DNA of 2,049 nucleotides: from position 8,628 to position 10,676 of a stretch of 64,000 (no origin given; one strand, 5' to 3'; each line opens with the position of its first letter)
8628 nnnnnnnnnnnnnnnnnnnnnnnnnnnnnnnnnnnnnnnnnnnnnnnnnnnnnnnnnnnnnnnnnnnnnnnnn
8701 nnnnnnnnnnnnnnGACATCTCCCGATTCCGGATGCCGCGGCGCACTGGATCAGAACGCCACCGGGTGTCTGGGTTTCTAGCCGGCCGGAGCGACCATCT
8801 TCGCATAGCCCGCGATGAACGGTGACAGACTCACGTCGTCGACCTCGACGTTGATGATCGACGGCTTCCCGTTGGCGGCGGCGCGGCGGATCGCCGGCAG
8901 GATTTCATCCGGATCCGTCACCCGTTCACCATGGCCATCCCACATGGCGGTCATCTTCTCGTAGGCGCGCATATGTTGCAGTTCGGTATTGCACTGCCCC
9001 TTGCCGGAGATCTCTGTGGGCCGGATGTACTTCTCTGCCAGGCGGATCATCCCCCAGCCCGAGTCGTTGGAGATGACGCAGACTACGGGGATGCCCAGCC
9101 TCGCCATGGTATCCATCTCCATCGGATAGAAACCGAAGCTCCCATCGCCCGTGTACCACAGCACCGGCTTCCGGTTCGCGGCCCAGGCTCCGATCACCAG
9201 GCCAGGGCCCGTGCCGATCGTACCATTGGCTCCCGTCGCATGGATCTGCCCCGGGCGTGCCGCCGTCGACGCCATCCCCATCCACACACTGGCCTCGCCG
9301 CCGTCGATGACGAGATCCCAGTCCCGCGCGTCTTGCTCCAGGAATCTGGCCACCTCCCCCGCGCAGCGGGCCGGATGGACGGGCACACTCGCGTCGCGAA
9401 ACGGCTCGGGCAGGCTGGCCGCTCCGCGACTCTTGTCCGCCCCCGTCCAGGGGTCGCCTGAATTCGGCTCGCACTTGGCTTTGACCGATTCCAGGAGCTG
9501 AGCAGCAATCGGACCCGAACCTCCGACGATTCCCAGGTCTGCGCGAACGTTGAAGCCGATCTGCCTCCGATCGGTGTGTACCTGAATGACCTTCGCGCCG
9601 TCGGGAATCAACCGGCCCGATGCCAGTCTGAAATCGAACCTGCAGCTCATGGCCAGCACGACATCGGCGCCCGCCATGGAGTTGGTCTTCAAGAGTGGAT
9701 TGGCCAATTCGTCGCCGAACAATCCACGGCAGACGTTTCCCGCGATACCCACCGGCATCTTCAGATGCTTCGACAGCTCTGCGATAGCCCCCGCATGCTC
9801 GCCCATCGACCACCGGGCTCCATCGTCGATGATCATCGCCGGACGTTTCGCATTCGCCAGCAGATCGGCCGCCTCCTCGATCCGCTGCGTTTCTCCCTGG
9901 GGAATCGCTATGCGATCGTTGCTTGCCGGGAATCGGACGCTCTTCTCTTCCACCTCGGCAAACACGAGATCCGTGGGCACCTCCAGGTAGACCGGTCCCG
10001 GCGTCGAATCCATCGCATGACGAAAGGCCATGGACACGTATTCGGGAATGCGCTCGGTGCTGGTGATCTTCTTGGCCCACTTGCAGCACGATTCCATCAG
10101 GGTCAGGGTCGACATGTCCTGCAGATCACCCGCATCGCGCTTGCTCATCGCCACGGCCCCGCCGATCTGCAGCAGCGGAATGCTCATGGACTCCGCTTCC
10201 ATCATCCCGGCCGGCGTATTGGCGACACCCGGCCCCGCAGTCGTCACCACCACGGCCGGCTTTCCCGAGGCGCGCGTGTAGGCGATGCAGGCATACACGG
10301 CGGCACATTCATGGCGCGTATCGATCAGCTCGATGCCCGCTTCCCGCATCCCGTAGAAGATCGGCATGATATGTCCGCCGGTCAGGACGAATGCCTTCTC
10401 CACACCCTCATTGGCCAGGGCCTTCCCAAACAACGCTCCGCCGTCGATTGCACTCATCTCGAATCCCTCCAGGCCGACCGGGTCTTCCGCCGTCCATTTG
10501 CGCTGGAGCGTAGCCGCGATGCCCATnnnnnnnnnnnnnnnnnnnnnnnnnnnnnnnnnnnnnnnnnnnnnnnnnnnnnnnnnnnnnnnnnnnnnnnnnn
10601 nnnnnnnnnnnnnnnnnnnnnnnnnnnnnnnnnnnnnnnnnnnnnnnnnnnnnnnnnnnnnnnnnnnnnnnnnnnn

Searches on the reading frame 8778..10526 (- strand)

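Call 73: search_protein_families(library=ncbifam, proteins=[window:8778-10526:-], max_evalue=1e-10)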
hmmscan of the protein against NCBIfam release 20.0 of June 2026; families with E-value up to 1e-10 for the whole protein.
window:8778-10526:- (582 aa): 50 families (the best 25 are shown)
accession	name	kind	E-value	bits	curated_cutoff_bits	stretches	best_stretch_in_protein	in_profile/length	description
NF004516.0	PRK05858.1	equivalog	7.4e-88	295.4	587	1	26-565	10-538/548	acetolactate synthase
TIGR00118.1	acolac_lg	equivalog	5.8e-66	223.1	538.35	1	28-572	2-545/557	biosynthetic-type acetolactate synthase large subunit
NF004919.0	PRK06276.1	equivalog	2.9e-65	220.7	866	1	29-571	3-547/582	acetolactate synthase large subunit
NF058623.1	HdaclCoAlyACT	equivalog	2.4e-64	218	600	1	31-567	14-545/575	2-hydroxyacyl-CoA lyase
NF006122.0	PRK08266.1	subfamily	3.3e-64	217.3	571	1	26-570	3-533/543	hypothetical protein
NF006187.0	PRK08322.1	equivalog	3.5e-63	213.9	509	1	31-563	6-529/548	acetolactate synthase large subunit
NF006052.0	PRK08199.1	subfamily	3.7e-60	203.8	539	1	25-569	6-544/559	thiamine pyrophosphate protein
NF006721.0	PRK09259.1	equivalog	6.6e-60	203.3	557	1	25-565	13-553/574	oxalyl-CoA decarboxylase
NF006319.0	PRK08527.1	equivalog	1.1e-55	189.2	905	1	24-564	1-540/565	acetolactate synthase large subunit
NF004710.0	PRK06048.1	equivalog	1.5e-55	188.8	976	1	29-571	10-547/561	acetolactate synthase large subunit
NF006378.0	PRK08617.1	equivalog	8.2e-55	186.2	510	1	29-563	10-539/556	acetolactate synthase AlsS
NF005713.0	PRK07525.1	subfamily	1.4e-54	185.5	620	1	33-570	12-570/592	sulfoacetaldehyde acetyltransferase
NF005712.0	PRK07524.1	subfamily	5.8e-53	180.2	500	1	34-564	10-531/536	5-guanidino-2-oxopentanoate decarboxylase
TIGR03254.1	oxalate_oxc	equivalog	8.6e-53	179.9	739.4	1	27-564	3-539/554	oxalyl-CoA decarboxylase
NF004772.0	PRK06112.1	subfamily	1.4e-52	178.8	673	1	33-579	20-575/578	acetolactate synthase catalytic subunit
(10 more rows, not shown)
